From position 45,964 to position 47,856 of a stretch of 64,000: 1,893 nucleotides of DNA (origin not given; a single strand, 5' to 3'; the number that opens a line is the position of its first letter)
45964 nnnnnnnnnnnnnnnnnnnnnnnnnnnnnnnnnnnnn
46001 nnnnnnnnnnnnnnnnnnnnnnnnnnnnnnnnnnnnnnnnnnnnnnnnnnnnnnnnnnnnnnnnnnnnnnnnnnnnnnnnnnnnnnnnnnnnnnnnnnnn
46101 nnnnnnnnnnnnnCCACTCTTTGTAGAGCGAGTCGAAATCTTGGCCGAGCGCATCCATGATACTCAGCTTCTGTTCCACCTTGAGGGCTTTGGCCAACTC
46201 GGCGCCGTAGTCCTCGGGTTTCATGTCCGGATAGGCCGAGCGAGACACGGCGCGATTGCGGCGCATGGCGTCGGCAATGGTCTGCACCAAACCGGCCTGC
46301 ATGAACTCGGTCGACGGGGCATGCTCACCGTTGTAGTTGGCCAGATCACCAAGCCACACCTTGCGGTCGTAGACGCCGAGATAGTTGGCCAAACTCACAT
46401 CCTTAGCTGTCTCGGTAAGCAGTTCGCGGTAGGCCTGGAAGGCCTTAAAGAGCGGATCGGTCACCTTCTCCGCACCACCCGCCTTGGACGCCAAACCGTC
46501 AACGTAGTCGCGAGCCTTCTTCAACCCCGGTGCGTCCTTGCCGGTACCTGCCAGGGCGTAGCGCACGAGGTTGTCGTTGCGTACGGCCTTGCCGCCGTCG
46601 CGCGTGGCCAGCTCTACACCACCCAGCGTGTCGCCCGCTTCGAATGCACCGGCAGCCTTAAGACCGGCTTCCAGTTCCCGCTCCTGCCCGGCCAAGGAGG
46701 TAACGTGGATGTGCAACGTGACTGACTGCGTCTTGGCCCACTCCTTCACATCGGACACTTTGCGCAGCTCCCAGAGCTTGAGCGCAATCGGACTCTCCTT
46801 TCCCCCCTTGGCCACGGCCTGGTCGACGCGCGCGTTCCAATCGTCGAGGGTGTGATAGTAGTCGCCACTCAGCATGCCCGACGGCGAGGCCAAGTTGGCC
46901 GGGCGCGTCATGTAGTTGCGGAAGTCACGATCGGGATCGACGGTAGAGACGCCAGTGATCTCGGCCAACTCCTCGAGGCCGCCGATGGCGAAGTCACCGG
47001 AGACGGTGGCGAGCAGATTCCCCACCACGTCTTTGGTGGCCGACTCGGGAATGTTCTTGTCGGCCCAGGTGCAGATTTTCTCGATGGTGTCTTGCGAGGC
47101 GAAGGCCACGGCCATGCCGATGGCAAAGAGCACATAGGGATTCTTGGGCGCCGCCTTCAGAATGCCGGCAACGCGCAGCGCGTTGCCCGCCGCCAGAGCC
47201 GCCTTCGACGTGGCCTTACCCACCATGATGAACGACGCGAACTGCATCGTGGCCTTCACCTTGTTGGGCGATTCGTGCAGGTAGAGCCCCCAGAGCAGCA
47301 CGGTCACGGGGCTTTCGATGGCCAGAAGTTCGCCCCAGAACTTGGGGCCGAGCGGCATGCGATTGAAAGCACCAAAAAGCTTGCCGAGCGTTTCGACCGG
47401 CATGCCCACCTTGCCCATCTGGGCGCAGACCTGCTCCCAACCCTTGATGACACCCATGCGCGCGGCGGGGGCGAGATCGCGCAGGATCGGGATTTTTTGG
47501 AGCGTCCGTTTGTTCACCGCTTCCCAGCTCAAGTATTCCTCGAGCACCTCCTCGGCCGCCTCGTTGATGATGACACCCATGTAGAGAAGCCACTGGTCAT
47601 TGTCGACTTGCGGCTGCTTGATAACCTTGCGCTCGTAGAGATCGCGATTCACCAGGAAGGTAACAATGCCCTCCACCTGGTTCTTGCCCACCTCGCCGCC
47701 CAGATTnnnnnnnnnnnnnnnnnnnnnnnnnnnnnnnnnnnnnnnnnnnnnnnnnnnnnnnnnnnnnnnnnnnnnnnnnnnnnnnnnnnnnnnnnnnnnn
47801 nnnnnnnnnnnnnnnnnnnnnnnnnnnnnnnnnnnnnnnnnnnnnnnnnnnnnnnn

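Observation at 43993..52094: Four-gene operon of unplaceable proteins (137, 150, 820, 1536 aa) running straight into gyrA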

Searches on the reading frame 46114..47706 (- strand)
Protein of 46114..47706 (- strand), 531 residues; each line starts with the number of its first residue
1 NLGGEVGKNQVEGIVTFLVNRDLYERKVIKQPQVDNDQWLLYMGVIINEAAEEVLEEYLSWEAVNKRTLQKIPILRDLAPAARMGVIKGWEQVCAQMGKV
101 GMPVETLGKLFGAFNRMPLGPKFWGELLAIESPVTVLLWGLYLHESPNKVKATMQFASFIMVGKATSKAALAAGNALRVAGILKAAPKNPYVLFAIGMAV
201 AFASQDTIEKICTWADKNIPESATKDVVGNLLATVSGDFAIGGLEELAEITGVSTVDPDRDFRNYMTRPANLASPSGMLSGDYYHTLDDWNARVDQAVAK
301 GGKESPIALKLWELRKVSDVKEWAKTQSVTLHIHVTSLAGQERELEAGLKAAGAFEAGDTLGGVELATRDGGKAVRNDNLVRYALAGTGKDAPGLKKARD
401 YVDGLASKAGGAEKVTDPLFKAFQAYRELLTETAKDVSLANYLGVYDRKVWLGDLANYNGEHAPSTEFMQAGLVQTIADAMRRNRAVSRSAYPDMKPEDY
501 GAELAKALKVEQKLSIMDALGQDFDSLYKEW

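Call 57: predict_structure(alignment_id=A6)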
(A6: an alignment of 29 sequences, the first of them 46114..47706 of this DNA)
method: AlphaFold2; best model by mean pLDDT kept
length: 531 residues; sequences in the alignment: 29
mean_pLDDT: 73.2   pTM: 0.68
mean pLDDT of the five models: 73.2, 71.4, 69.4, 68.4, 66.9
residues with pLDDT >= 90: 185; 70-90: 106; 50-70: 147; < 50: 93
segments of 3 or more residues with pLDDT < 50: 1-3, 33-86, 100-102, 273-278, 511-531
pLDDT, mean of each block of 10 residues (from residue 1): 58 67 63 45 38 36 41 43 48 51 51 57 59 62 76 77 64 60 57 59 73 79 81 68 64 70 85 49 87 89 86 94 95 95 97 96 97 90 92 95 95 94 97 96 96 89 88 90 92 95 82 40 41 36
secondary structure, 60 per line:
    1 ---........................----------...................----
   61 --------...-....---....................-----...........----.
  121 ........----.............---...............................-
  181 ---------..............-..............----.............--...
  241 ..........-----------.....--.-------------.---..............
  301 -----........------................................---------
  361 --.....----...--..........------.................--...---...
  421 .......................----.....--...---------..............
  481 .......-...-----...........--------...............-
elements in order: H4-27 H38-56 H73-76 H80-99 H105-115 H120-128 H133-145 H149-179 H190-203 H205-218 H223-235 H238-250 H262-266 H287-300 H306-313 H320-351 H363-367 H377-386 H393-409 H418-443 H448-452 H467-487 H497-507 H516-530

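Call 60: fold_search(model_id=the predicted structure, library=pdb)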
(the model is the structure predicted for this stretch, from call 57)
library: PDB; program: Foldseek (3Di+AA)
matches with E <= 10: 149; with E <= 0.001: 0
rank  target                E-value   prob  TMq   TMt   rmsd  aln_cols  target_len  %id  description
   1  7f9o_M                1.1e-01  0.28  0.15  0.16  22.9       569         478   11  PSI-NDH supercomplex of Barley (released 2021-12-22)
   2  9cwt_l                1.8e-01  0.11  0.11  0.10  26.2       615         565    9  Human kidney respiratory complex I (released 2025-08-06)
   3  9grx_B                5.9e-01  0.10  0.13  0.13  23.3       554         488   11  NDH-PSI-LHCI supercomplex from S. oleracea (released 2025-02-12)
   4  9j3o_A                6.1e-01  0.11  0.14  0.15  23.7       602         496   12  Chlamydia pneumoniae ATP/ADP translocator NTT1(Outward open state) (released 2025-03-19)
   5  6zkm_L                8.8e-01  0.09  0.14  0.13  25.1       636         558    8  Complex I inhibited by rotenone, open2 (released 2020-10-07)
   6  8qah_A                1.0e+00  0.09  0.10  0.12  22.3       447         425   13  X-ray crystal structure of a de novo designed single-chain parallel coiled-coil alpha-helical barrel with 8 inner heli (released 2024-07-03)
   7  9v4h_B                1.2e+00  0.12  0.13  0.18  22.3       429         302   11  Prenyltransferase Ord1 Q216A-FSPP (released 2025-10-01)
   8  9ynh_W                1.3e+00  0.05  0.10  0.10  45.6       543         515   14  Full-length human cytoplasmic dynein-1 in phi-like state bound to dynactin-p150glued and LIS1 (released 2026-01-28)
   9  6pam_C                1.4e+00  0.06  0.09  0.08  23.1       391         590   13  Structure of a bacterial Atm1-family ABC transporter with MgADP bound (released 2020-06-24)
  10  6p6j_A                1.6e+00  0.04  0.08  0.07  30.2       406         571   12  Structure of YbtPQ importer with substrate Ybt-Fe bound (released 2020-03-04)
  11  5wiu                  1.7e+00  0.08  0.13  0.17  29.9       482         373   11  Structure of the human D4 Dopamine receptor in complex with Nemonapride (released 2017-10-18)
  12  9old                  1.8e+00  0.04  0.09  0.10  26.2       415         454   14  Crystal structure of alpha-NPG-bound D59C MelBSt (released 2026-02-04)
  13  7m33_C                1.9e+00  0.03  0.08  0.07  24.3       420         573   11  The structure of Bacillus subtilis BmrCD in the inward-facing conformation bound to Hoechst-33342 and ATP (released 2022-01-05)
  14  9bd7_A                2.0e+00  0.06  0.10  0.10  22.2       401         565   11  PaMsbA in an open, outward conformation (released 2025-09-03)
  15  9dwy                  2.1e+00  0.05  0.10  0.14  22.4       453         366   15  Cryo-EM structure of human MCT8 in complex with thyroid hormone T3 (released 2025-07-16)
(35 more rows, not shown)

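Call 65: search_solved_structures(query=A6, max_evalue=10)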
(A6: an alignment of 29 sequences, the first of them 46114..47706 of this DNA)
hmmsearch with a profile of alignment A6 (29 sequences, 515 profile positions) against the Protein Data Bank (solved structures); distinct sequences matched with E-value up to 10: 6.
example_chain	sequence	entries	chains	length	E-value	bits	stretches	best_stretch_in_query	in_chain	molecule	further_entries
2iy0_C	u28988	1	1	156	0.15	13.9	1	71-167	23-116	RAN GTPASE-ACTIVATING PROTEIN 1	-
2grn_B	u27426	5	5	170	0.2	13.5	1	72-167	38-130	Ran GTPase-activating protein 1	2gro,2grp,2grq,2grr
5d2m_C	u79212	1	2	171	0.2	13.5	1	72-167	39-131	Ran GTPase-activating protein 1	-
3uin_C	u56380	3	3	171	0.2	13.5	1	72-167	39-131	Ran GTPase-activating protein 1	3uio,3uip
1z5s_C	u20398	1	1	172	0.2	13.5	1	72-167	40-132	Ran GTPase-activating protein 1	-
2io2_C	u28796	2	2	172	0.21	13.4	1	72-167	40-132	Ran GTPase-activating protein 1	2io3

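Call 67: fold_search(model_id=the predicted structure, library=viral)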
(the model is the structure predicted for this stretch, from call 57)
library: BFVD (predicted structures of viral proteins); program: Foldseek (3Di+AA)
matches with E <= 10: 125; with E <= 0.001: 0
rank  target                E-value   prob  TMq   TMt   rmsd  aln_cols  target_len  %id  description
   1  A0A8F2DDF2            2.0e-01  0.14  0.11  0.06  30.8       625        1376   11  (no name in the UniProt tables at hand)
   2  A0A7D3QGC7            5.2e-01  0.10  0.12  0.13  29.3       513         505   11  (no name in the UniProt tables at hand)
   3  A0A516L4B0            6.9e-01  0.08  0.11  0.09  23.5       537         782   12  (no name in the UniProt tables at hand)
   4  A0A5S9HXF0            8.1e-01  0.06  0.09  0.11  30.0       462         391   12  Uncharacterized protein [Tenacibaculum phage PTm1]
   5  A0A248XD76            9.5e-01  0.04  0.08  0.04  45.2       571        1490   12  Putative tail tape measure protein [Klebsiella phage YMC16/01/N133_KPN_BP]
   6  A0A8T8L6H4            1.0e+00  0.06  0.10  0.10  29.1       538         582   13  (no name in the UniProt tables at hand)
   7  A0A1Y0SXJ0            1.0e+00  0.03  0.08  0.05  47.5       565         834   10  SbcC protein [Pseudomonas phage Noxifer]
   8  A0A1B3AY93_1          1.1e+00  0.04  0.09  0.04  46.9       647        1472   11  Tape measure protein [Gordonia phage Bantam]
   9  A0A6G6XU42            1.2e+00  0.09  0.15  0.10  30.5       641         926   10  (no name in the UniProt tables at hand)
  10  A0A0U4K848            1.2e+00  0.06  0.09  0.11  44.4       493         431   12  Uncharacterized protein [Arthrobacter phage Jasmine]
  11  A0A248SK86            1.4e+00  0.08  0.14  0.13  21.5       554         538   10  (no name in the UniProt tables at hand)
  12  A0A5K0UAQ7            1.5e+00  0.04  0.11  0.09  32.6       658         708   10  Uncharacterized protein [Yasminevirus sp. GU-2018]
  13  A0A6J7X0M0            1.5e+00  0.04  0.11  0.10  33.6       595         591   12  Uncharacterized protein [uncultured Caudovirales phage]
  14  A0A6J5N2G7            1.7e+00  0.04  0.11  0.09  28.4       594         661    9  Uncharacterized protein [uncultured Caudovirales phage]
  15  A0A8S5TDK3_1          1.7e+00  0.03  0.09  0.07  37.7       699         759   12  Tape measure domain protein [Siphoviridae sp. ctNnX9]
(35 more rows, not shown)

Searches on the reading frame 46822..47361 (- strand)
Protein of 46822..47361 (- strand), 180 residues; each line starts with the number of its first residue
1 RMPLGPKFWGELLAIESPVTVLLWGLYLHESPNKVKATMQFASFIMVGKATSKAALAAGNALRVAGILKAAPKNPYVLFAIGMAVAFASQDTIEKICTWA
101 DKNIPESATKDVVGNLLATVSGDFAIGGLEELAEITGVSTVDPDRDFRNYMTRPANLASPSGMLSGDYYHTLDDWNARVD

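Call 83: find_related_loci(query=A8, collection=metagenome_contigs, flank=10000)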
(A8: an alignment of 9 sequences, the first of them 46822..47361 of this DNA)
Query A8 (180 aa) in metagenome_contigs; peptide patterns used: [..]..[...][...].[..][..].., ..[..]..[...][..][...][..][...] (x = any residue, [..] = any of these).
56 stretches matched a pattern, but none encodes a relative of the query by tblastn (E <= 1e-3).

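Call 84: find_related_loci(query=A8, collection=viral_contigs, flank=10000)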
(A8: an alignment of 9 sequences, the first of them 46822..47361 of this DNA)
Query A8 (180 aa) in viral_contigs; peptide patterns used: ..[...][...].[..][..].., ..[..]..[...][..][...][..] (x = any residue, [..] = any of these).
25 stretches matched a pattern, but none encodes a relative of the query by tblastn (E <= 1e-3).
